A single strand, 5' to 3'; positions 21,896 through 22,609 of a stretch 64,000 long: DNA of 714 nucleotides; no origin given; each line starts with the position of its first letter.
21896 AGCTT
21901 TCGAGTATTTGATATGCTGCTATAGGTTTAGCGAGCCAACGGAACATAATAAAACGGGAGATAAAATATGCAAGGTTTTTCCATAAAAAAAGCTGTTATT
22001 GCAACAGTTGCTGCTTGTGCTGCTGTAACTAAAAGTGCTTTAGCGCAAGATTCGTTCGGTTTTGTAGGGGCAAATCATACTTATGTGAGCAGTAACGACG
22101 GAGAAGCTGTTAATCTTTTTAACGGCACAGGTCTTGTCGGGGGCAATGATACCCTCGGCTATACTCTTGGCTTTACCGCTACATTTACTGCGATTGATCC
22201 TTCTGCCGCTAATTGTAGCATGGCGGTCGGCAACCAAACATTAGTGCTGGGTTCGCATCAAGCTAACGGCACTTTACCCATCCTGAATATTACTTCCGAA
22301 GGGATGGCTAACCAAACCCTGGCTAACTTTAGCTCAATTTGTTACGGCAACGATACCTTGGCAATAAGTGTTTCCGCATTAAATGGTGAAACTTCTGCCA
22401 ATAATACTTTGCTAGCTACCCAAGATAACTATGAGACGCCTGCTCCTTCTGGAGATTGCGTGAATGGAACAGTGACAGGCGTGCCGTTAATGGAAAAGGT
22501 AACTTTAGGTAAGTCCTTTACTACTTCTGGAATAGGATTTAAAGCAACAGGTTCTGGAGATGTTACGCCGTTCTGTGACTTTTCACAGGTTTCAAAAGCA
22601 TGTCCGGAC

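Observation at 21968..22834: Secreted protein in which 14 of 23 asparagines sit in N-x-S/T sequons, with a recurring N-x-T-L motif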

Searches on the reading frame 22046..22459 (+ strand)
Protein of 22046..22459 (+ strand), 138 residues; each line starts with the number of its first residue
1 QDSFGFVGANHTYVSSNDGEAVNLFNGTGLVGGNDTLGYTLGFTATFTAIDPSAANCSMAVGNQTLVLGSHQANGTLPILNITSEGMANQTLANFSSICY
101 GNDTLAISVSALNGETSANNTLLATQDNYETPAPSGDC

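Call 27: find_homologous_proteins(query=A1, max_evalue=0.01)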
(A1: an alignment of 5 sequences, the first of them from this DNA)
Query A1 (5 sequences): 2414 candidates shared short words with the query, none scored E <= 0.01.

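Call 38: search_solved_structures(query=A1, max_evalue=10)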
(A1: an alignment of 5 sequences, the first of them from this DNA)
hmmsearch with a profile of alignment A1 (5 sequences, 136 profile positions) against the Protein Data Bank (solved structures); distinct sequences matched with E-value up to 10: 2.
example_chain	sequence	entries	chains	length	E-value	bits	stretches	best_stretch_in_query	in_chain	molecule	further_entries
4o59_O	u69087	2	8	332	0.52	13.4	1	8-101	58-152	Glyceraldehyde-3-phosphate dehydrogenase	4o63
7u5m_A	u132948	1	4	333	0.52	13.4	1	8-101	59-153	Glyceraldehyde-3-phosphate dehydrogenase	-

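Call 54: predict_structure(alignment_id=A1)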
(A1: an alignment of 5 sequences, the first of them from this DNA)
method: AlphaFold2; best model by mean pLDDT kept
length: 138 residues; sequences in the alignment: 5
mean_pLDDT: 84.5   pTM: 0.76
mean pLDDT of the five models: 84.5, 77.2, 77.1, 77.0, 75.7
residues with pLDDT >= 90: 38; 70-90: 88; 50-70: 12; < 50: 0
segments of 3 or more residues with pLDDT < 50: none
pLDDT, mean of each block of 10 residues (from residue 1): 77 84 87 85 92 89 89 88 86 90 91 77 87 58
secondary structure, 60 per line:
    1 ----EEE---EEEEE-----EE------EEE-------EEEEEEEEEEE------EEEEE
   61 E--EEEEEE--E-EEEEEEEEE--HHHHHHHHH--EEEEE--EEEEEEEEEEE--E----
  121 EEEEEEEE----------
elements in order: E5-7 E11-15 E29-31 E39-49 E56-61 E64-69 E74-82 H85-93 E96-100 E103-113 E121-128

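Call 56: fold_search(model_id=the predicted structure, library=pdb)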
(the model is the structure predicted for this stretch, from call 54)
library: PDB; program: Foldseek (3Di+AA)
matches with E <= 10: 1582; with E <= 0.001: 4
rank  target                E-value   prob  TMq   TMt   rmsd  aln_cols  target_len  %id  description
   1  5lne_B                1.3e-04  1.00  0.44  0.39   5.8       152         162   13  E. coli F9 pilus adhesin FmlH bound to the Thomsen-Friedenreich (TF) antigen (released 2016-10-05)
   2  8usm_A                4.9e-04  1.00  0.43  0.41   5.8       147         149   14  FmlH Lectin Domain UTI89 - AM4085 (released 2024-02-14)
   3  4xoc_B                7.6e-04  1.00  0.43  0.39   7.6       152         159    8  Crystal structure of the FimH lectin domain from E.coli F18 in complex with heptyl alpha-D-mannopyrannoside (released 2016-01-27)
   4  4css                  9.4e-04  1.00  0.46  0.42   8.4       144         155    8  Crystal structure of FimH in complex with a sulfonamide biphenyl alpha D-mannoside (released 2015-02-25)
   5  4cst                  1.2e-03  1.00  0.45  0.40   7.6       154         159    8  Crystal structure of FimH in complex with 3'-Chloro-4'-(alpha-D-mannopyranosyloxy)-biphenyl-4-carbonitrile (released 2015-02-25)
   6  4ca4_A                1.3e-03  1.00  0.40  0.36   7.9       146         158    9  Crystal structure of FimH lectin domain with the Tyr48Ala mutation, in complex with heptyl alpha-D-mannopyrannoside (released 2014-10-29)
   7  4av4                  1.5e-03  1.00  0.43  0.39   8.5       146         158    9  FimH lectin domain co-crystal with a alpha-D-mannoside O-linked to a propynyl pyridine (released 2012-06-27)
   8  5mca                  1.6e-03  0.99  0.37  0.34   8.1       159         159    6  Crystal structure of FimH-LD R60P variant in the apo state (released 2017-12-06)
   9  4xoc_A                1.7e-03  1.00  0.47  0.42   7.1       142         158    7  Crystal structure of the FimH lectin domain from E.coli F18 in complex with heptyl alpha-D-mannopyrannoside (released 2016-01-27)
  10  9ccw_A                1.7e-03  0.99  0.43  0.38   6.7       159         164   12  CryoEM Structure of Escherichia coli FimCH in complex with 2C07 Fab (released 2025-07-02)
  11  1uwf                  2.1e-03  1.00  0.46  0.41   7.5       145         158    8  1.7 A resolution structure of the receptor binding domain of the FimH adhesin from uropathogenic E. coli (released 2005-02-16)
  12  5fs5                  2.7e-03  1.00  0.44  0.40   5.8       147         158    9  Breaking down the wall: mutation of the tyrosine gate of the universal Escherichia coli fimbrial adhesin FimH (released 2016-11-30)
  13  7ayn_A                2.7e-03  0.98  0.40  0.36   7.8       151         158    8  Crystal structure of the lectin domain of the FimH variant Arg98Ala, in complex with Methyl 3-chloro-4-D-mannopyranosy (released 2020-12-23)
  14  4hji_A                2.8e-03  1.00  0.45  0.42  10.8       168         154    7  Structure of the CooA pilin subunit from enterotoxigenic Escherichia coli (released 2012-12-19)
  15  9ccu_A                3.5e-03  0.99  0.42  0.38   6.6       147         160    7  CryoEM Structure of Escherichia coli FimCH in complex with F7 Fab (released 2025-07-02)
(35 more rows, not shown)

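Call 58: fold_search(model_id=the predicted structure, library=viral)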
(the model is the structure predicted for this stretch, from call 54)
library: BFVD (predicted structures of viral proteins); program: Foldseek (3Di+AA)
matches with E <= 10: 1468; with E <= 0.001: 1
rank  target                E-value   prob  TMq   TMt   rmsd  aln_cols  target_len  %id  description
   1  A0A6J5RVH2            8.2e-04  1.00  0.58  0.37   7.2       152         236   14  Uncharacterized protein [uncultured Caudovirales phage]
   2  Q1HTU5                6.9e-03  0.98  0.39  0.33   5.8       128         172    8  Hypothetical pox protein [Squirrelpox virus]
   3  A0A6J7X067            7.3e-03  0.80  0.27  0.07   6.3       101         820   11  Uncharacterized protein [uncultured Caudovirales phage]
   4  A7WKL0                8.2e-03  1.00  0.50  0.27   5.2       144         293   12  Uncharacterized protein [Betalipothrixvirus pozzuoliense]
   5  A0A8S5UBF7            8.6e-03  0.72  0.27  0.19  13.6       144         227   11  Neurotoxin [Podoviridae sp. ctZkC8]
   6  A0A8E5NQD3            1.0e-02  0.91  0.40  0.10  12.2       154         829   16  (no name in the UniProt tables at hand)
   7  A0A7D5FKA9            1.0e-02  0.80  0.27  0.16   7.5       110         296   10  (no name in the UniProt tables at hand)
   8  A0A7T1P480            1.3e-02  0.89  0.38  0.13  12.5       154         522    9  Envelope glycoprotein E [Bovine alphaherpesvirus 2]
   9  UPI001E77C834         1.3e-02  0.51  0.26  0.20  11.6       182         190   10  (no name look-up for this kind of identifier)
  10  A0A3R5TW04            1.5e-02  0.51  0.28  0.19  13.4       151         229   16  Membrane glycoprotein [Epstein-Barr virus (strain GD1)]
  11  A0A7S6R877            2.0e-02  0.72  0.30  0.35  10.1       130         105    8  Uncharacterized protein [Streptomyces phage Salutena]
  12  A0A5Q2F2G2            2.1e-02  0.69  0.33  0.10  13.2       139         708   13  Capsid and scaffold protein [Lactococcus phage P596]
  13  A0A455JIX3            2.1e-02  0.51  0.34  0.16  13.1       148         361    7  Envelope glycoprotein I [Cervid alphaherpesvirus 2]
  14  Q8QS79                2.2e-02  0.60  0.27  0.20  12.6       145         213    9  Membrane glycoprotein UL7 [Panine betaherpesvirus 2]
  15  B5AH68                2.7e-02  0.82  0.39  0.25  12.1       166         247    8  Truncated glycoprotein E [Bovine herpesvirus type 1.1]
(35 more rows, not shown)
